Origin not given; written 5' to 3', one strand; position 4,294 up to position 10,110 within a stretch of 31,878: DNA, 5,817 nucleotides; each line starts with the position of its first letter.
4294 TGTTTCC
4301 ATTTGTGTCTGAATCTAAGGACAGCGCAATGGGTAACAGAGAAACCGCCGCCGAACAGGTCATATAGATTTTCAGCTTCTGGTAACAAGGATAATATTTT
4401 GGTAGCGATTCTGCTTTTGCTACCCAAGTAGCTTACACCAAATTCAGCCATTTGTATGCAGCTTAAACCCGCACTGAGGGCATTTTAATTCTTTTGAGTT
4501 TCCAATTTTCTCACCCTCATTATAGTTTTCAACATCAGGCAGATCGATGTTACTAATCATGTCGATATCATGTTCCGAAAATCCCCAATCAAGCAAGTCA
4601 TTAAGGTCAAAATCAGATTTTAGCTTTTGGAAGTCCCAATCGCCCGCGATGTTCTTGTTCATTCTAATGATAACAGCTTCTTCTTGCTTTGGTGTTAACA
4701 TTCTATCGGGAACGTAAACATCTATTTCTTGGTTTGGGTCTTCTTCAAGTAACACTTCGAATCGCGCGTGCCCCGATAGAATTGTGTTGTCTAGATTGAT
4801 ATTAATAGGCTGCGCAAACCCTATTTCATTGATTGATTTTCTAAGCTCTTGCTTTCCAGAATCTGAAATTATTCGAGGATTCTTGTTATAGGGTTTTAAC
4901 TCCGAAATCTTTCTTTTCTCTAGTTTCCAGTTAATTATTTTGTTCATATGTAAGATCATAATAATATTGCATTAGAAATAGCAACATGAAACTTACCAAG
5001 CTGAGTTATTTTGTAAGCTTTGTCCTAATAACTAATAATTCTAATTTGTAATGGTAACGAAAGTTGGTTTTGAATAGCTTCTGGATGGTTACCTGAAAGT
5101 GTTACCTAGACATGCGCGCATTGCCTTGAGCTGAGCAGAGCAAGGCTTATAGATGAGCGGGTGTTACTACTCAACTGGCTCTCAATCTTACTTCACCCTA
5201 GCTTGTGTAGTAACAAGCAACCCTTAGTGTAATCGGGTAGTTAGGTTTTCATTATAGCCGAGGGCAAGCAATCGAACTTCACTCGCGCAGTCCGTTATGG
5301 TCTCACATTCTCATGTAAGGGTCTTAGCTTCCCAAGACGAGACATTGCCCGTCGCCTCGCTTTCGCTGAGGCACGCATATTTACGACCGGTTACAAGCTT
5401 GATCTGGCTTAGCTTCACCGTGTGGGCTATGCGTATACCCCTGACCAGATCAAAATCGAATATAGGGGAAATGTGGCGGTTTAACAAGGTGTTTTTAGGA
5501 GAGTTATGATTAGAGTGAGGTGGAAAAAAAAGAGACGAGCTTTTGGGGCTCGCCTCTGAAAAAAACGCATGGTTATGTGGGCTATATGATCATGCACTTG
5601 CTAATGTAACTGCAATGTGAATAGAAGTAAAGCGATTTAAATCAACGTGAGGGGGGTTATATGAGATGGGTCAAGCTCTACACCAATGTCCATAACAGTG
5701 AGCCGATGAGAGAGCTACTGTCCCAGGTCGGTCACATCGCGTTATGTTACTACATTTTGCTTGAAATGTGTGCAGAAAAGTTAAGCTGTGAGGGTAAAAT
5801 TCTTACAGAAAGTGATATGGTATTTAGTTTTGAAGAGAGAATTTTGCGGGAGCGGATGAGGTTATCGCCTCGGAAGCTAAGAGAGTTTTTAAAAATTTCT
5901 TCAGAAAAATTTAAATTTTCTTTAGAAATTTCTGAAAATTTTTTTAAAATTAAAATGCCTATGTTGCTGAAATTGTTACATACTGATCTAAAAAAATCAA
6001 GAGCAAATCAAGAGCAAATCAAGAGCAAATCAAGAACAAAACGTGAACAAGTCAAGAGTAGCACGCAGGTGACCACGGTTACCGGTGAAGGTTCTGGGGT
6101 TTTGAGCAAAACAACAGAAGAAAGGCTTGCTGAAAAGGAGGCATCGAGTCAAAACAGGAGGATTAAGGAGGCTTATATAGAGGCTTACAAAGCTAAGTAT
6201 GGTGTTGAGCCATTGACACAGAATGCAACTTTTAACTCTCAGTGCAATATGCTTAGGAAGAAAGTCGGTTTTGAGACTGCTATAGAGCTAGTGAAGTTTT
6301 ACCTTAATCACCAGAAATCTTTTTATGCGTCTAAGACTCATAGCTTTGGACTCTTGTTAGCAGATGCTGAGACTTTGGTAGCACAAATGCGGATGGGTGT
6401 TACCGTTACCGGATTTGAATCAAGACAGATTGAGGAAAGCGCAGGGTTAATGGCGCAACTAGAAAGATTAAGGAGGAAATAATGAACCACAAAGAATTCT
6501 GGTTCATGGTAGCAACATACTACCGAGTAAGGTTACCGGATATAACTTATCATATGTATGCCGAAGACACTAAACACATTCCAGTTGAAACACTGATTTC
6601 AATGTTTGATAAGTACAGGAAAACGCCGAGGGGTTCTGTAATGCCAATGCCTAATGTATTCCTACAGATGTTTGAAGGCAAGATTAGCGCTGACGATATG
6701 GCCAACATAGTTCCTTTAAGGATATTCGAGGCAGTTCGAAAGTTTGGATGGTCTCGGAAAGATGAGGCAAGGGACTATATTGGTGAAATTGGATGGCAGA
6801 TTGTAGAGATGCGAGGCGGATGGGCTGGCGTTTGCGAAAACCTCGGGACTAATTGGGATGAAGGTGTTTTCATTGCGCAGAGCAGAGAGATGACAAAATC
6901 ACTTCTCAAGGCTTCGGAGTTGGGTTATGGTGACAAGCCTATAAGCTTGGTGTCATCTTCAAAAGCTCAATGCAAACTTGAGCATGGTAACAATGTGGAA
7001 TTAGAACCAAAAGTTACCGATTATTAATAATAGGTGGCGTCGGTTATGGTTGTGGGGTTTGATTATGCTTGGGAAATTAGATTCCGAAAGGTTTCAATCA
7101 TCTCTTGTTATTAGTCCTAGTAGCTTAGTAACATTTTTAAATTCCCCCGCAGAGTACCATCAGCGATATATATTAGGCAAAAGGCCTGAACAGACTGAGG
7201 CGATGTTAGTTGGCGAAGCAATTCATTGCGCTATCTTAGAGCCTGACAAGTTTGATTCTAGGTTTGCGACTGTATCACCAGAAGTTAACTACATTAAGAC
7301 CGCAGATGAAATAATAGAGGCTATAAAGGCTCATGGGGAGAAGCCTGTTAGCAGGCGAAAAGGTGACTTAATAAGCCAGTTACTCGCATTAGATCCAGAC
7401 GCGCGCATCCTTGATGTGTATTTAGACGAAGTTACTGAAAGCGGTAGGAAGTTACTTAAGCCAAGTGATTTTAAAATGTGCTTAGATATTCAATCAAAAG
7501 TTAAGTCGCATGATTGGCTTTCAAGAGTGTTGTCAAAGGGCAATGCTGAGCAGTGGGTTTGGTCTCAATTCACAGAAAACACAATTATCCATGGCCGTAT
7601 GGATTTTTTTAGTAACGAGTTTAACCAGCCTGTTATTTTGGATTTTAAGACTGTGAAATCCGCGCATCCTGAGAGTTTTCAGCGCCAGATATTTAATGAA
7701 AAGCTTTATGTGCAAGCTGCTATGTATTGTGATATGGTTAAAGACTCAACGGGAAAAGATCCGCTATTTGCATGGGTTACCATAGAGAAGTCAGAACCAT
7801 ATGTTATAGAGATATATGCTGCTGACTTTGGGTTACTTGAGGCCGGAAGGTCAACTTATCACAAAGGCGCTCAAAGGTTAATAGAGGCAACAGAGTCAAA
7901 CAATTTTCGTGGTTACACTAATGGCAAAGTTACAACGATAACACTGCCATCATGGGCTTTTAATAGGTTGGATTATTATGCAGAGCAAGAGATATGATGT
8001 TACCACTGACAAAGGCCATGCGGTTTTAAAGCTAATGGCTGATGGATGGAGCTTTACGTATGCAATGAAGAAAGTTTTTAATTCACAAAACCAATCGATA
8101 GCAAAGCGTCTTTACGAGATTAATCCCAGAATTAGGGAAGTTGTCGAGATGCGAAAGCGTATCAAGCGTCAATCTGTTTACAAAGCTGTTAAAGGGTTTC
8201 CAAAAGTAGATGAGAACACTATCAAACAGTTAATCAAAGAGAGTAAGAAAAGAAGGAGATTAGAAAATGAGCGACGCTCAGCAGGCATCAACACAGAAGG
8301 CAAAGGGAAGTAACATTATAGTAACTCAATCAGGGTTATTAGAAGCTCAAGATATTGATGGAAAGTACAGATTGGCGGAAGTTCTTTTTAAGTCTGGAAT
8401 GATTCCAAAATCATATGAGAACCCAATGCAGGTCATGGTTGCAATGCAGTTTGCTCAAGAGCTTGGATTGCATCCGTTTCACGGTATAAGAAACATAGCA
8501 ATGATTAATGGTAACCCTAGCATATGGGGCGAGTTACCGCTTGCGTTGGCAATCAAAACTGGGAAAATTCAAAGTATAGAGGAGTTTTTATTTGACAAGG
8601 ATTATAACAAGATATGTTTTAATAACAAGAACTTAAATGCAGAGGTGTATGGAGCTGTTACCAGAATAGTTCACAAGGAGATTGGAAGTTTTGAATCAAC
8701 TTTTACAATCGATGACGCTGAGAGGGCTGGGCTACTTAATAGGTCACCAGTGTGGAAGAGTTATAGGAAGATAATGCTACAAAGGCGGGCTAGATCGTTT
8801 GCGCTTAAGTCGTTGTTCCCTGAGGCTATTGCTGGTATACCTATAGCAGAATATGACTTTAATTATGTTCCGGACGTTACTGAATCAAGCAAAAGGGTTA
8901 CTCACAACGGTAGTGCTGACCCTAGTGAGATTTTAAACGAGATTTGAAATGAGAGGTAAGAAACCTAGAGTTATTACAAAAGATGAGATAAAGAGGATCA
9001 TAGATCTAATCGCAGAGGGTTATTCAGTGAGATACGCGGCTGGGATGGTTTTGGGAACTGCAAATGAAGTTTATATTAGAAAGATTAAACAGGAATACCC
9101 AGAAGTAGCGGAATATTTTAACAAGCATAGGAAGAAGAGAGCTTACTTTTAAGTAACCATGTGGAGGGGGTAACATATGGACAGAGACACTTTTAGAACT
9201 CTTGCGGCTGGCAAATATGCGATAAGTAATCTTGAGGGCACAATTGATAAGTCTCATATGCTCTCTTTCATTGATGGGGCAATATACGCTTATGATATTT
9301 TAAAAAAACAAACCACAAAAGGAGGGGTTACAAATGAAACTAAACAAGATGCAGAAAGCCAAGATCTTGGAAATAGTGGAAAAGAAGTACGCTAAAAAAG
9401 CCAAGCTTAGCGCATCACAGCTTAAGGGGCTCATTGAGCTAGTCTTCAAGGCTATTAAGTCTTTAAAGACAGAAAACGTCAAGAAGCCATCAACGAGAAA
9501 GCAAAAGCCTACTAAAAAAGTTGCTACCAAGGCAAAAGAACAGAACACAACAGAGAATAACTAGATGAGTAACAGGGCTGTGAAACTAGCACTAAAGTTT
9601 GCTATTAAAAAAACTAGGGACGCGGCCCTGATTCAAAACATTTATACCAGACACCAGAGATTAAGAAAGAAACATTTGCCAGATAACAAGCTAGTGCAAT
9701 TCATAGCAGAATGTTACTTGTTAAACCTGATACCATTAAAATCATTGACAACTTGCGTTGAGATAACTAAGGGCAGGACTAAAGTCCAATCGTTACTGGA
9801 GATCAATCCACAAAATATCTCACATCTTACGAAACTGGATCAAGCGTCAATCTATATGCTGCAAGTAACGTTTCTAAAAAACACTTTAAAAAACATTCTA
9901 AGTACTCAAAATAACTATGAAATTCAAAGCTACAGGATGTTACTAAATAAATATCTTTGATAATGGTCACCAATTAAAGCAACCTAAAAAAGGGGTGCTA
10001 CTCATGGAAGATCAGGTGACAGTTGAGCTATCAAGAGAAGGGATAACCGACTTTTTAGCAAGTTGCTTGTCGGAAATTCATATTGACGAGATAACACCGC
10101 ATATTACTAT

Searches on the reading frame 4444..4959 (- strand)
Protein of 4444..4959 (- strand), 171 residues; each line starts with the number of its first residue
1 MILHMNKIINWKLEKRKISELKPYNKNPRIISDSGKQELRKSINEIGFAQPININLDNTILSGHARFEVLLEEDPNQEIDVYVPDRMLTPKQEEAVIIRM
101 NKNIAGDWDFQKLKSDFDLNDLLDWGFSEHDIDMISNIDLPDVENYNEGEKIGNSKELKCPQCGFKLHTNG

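Call 7: search_protein_families(library=pfam, proteins=[window:4444-4959:-], max_evalue=1)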
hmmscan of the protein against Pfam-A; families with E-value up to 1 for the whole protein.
window:4444-4959:- (171 aa): 2 families
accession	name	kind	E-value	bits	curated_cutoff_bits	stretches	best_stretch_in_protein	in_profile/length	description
PF23903.1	Phage_zn_bind_2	-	0.036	14.4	27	1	155-167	29-41/44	Phage zinc binding domain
PF02195.25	ParB_N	-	0.085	13.3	26.3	1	13-56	3-47/95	ParB N-terminal domain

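Call 8: search_protein_families(library=phrogs, proteins=[window:4444-4959:-], max_evalue=0.1)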
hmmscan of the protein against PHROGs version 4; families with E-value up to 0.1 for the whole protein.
window:4444-4959:- (171 aa): 17 families
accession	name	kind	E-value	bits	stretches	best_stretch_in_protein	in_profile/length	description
phrog_620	-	DNA, RNA and nucleotide metabolism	3.5e-28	100.2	1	11-167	7-175/217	ParB-like partition protein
phrog_498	-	other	5.8e-25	88.9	1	9-142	31-171/633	DNA methyltransferase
phrog_9353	-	unknown function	1.3e-21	78.6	1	6-146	4-148/245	-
phrog_940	-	DNA, RNA and nucleotide metabolism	7e-16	59.4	1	12-137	5-127/388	nuclease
phrog_930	-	DNA, RNA and nucleotide metabolism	2.1e-12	48.4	1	10-137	4-134/223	ParB-like partition protein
phrog_8071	-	DNA, RNA and nucleotide metabolism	5.5e-11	43.3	1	10-136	4-130/389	ParB-like partition protein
phrog_15396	-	DNA, RNA and nucleotide metabolism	4.8e-10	40.7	1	16-135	7-130/258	ParB-like partition nuclease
phrog_18056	-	DNA, RNA and nucleotide metabolism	4.7e-09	36.6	1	12-99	2-87/387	ParB-like partition nuclease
phrog_5475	-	unknown function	2e-07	31.2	1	17-102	7-86/458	-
phrog_723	-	DNA, RNA and nucleotide metabolism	2.1e-06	28.7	1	6-147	6-154/223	ParB-like partition protein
phrog_2159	-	DNA, RNA and nucleotide metabolism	9.4e-05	22.9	1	17-97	65-152/365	ParB-like partition protein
phrog_4715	-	DNA, RNA and nucleotide metabolism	0.00087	18.8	1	17-67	151-206/630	ParB-like partition protein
phrog_3951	-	unknown function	0.0013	19.3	1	10-101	15-109/301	-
phrog_8947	-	unknown function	0.0049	17.5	1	19-85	26-82/219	-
phrog_2859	-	unknown function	0.012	14.6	1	7-85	364-443/740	-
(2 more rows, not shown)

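Call 42: search_protein_families(library=padloc, proteins=[window:4444-4959:-], max_evalue=0.1)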
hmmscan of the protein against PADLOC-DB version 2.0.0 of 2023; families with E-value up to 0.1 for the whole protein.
window:4444-4959:- (171 aa): 1 family
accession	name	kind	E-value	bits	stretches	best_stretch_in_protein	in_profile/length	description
PDLC03229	MTase_II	-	2.8e-15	54.1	1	7-133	4-128/436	Type II methyltransferase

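Call 95: search_protein_families(library=ncbifam, proteins=[window:4444-4959:-], max_evalue=0.1)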
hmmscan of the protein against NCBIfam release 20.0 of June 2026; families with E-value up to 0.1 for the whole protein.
window:4444-4959:- (171 aa): 2 families
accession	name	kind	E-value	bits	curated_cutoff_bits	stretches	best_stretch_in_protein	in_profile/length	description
TIGR04285.1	nucleoid_noc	exception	0.016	14.5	315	1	16-70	5-63/255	nucleoid occlusion protein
TIGR03764.1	ICE_PFGI_1_parB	hypoth_equivalog_domain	0.053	13.2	143.75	1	18-55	15-52/260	ParB family protein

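Call 107: find_related_loci(query=A9, collection=metagenome_contigs, flank=6000)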
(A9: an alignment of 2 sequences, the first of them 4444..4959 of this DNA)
Query A9 (171 aa) in metagenome_contigs; peptide patterns used: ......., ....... (x = any residue, [..] = any of these).
501 stretches matched a pattern, but none encodes a relative of the query by tblastn (E <= 1e-3).

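Call 108: find_related_loci(query=A9, collection=viral_contigs, flank=6000)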
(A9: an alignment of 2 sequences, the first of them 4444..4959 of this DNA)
Query A9 (171 aa) in viral_contigs; peptide patterns used: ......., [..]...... (x = any residue, [..] = any of these).
108 stretches matched a pattern; 1 encode a relative of the query (tblastn E <= 1e-3); 1 distinct loci.
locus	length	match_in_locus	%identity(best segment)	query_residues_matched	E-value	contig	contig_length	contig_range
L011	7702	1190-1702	30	13-163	2e-16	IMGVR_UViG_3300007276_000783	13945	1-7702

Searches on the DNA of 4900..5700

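Call 74: search_rna_families(source=window, start=4900, end=5700, threshold=evalue, max_evalue=1)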
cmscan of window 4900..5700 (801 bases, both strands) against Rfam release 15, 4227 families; matches with E-value up to 1: 2.
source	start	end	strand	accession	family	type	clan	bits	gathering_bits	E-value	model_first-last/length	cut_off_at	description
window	5525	5577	-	RF02451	ncr1241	Gene; sRNA;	-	23.3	60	0.21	1-63/63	no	Bacillus sRNA ncr1241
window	4922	4992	-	RF00154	SNORD63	Gene; snRNA; snoRNA; CD-box;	-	20.4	43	0.59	1-70/70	no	Small nucleolar RNA SNORD63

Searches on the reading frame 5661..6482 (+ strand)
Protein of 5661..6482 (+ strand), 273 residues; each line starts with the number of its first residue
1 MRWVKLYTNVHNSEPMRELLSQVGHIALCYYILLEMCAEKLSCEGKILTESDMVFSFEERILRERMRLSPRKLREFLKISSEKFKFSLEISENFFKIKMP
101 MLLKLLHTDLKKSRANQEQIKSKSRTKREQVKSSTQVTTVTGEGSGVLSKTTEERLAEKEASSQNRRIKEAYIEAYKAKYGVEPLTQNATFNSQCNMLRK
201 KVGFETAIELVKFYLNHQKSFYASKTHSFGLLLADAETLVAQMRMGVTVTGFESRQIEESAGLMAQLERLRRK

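Call 7: search_protein_families(library=pfam, proteins=[window:5661-6482:+], max_evalue=1)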
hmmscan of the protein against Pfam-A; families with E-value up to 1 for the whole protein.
window:5661-6482:+ (273 aa): 0 families

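Call 8: search_protein_families(library=phrogs, proteins=[window:5661-6482:+], max_evalue=0.1)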
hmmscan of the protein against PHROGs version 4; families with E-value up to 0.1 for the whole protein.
window:5661-6482:+ (273 aa): 1 family
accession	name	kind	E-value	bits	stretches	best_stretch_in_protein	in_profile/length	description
phrog_11527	-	unknown function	3.4e-08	34.4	1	158-263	205-309/333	-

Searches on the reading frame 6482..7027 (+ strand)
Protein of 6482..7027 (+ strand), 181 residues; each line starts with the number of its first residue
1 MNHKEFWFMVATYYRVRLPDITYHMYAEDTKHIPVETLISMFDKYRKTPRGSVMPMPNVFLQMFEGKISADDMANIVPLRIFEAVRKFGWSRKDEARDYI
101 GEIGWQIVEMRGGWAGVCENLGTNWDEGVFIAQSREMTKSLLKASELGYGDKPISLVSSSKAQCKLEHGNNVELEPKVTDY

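Call 7: search_protein_families(library=pfam, proteins=[window:6482-7027:+], max_evalue=1)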
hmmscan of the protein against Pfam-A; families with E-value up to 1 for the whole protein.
window:6482-7027:+ (181 aa): 0 families

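Call 8: search_protein_families(library=phrogs, proteins=[window:6482-7027:+], max_evalue=0.1)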
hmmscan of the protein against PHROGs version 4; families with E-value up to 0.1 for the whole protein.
window:6482-7027:+ (181 aa): 2 families
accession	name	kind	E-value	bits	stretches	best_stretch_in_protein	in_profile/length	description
phrog_10105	-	unknown function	2.8e-05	24.7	1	5-125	11-127/210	-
phrog_28897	-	unknown function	0.018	16.2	1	91-134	2-50/68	-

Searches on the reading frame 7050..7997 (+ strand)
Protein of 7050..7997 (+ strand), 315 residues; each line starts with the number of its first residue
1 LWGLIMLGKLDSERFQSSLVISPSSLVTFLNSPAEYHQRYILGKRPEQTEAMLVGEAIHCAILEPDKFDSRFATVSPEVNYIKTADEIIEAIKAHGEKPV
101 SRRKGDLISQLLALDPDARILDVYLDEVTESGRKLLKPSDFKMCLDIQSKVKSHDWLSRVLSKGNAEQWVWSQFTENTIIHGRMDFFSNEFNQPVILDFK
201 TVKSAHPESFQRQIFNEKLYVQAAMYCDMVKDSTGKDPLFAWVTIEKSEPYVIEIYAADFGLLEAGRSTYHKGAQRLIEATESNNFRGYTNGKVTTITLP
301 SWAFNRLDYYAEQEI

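Call 41: search_protein_families(library=pfam, proteins=[window:7050-7997:+], max_evalue=0.1)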
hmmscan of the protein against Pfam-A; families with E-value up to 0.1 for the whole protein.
window:7050-7997:+ (315 aa): 2 families
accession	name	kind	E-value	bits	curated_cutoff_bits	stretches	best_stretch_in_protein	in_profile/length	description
PF12684.13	DUF3799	-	2e-24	87.1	26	1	22-289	1-223/233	PDDEXK-like domain of unknown function (DUF3799)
PF12705.13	PDDEXK_1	-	1.7e-09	38.4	22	1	21-235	2-176/247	PD-(D/E)XK nuclease superfamily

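Call 73: search_protein_families(library=phrogs, proteins=[window:7050-7997:+], max_evalue=0.001)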
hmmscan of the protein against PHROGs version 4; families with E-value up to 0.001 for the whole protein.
window:7050-7997:+ (315 aa): 5 families
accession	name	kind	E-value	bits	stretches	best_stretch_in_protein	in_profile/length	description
phrog_412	-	DNA, RNA and nucleotide metabolism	5.4e-53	181.8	1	21-313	158-416/440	exonuclease VIII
phrog_607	-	DNA, RNA and nucleotide metabolism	1.6e-21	77.3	1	21-285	594-855/883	exonuclease VII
phrog_1227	-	DNA, RNA and nucleotide metabolism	3.6e-09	37.3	1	138-259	90-214/268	exonuclease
phrog_1706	-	DNA, RNA and nucleotide metabolism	8.7e-05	23.1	1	47-236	80-177/293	CRISPR/Cas system associated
phrog_1218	-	DNA, RNA and nucleotide metabolism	0.00014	22.3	0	18-62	7-53/364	exonuclease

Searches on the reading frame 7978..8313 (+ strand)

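Call 41: search_protein_families(library=pfam, proteins=[window:7978-8313:+], max_evalue=0.1)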
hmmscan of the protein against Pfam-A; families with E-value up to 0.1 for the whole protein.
window:7978-8313:+ (111 aa): 1 family
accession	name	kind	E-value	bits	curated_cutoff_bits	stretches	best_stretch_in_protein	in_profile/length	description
PF24304.1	AcrIIA4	-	0.036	14.8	27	0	17-44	52-79/83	Anti-CRISPR Suppressor AcrIIA4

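Call 73: search_protein_families(library=phrogs, proteins=[window:7978-8313:+], max_evalue=0.001)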
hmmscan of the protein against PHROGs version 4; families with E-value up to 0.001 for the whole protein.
window:7978-8313:+ (111 aa): 0 families

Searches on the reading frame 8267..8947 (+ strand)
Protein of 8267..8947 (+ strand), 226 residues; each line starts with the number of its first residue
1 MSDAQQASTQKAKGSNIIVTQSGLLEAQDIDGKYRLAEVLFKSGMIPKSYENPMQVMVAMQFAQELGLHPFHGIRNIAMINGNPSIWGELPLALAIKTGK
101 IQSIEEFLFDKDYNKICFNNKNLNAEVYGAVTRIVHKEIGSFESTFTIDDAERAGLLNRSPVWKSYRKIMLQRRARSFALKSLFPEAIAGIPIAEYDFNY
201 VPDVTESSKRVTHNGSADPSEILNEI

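Call 41: search_protein_families(library=pfam, proteins=[window:8267-8947:+], max_evalue=0.1)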
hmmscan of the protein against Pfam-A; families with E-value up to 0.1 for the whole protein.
window:8267-8947:+ (226 aa): 2 families
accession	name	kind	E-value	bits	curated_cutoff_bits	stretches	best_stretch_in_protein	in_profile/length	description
PF18343.7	SH3_14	-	0.0097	16.5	25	1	16-50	8-42/134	Dda helicase SH3 domain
PF03837.19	RecT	-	0.018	15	24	0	52-192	20-182/198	RecT family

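Call 73: search_protein_families(library=phrogs, proteins=[window:8267-8947:+], max_evalue=0.001)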
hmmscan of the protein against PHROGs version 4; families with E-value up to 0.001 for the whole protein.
window:8267-8947:+ (226 aa): 2 families
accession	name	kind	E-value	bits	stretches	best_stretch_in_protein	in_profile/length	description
phrog_561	-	DNA, RNA and nucleotide metabolism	1.6e-25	91.5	1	5-191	277-462/633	RecT-like ssDNA annealing protein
phrog_4171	-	DNA, RNA and nucleotide metabolism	4.7e-09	37.3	1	27-165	37-159/392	RecT-like ssDNA annealing protein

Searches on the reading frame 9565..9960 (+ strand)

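Call 41: search_protein_families(library=pfam, proteins=[window:9565-9960:+], max_evalue=0.1)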
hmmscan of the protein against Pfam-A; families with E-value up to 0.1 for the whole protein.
window:9565-9960:+ (131 aa): 1 family
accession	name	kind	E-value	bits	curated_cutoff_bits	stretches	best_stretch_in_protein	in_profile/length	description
PF18868.7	zf-C2H2_3rep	-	0.064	14.4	30.8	1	26-120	7-95/126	Zinc finger C2H2-type, 3 repeats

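Call 73: search_protein_families(library=phrogs, proteins=[window:9565-9960:+], max_evalue=0.001)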
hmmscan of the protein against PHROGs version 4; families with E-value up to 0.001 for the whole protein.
window:9565-9960:+ (131 aa): 0 families
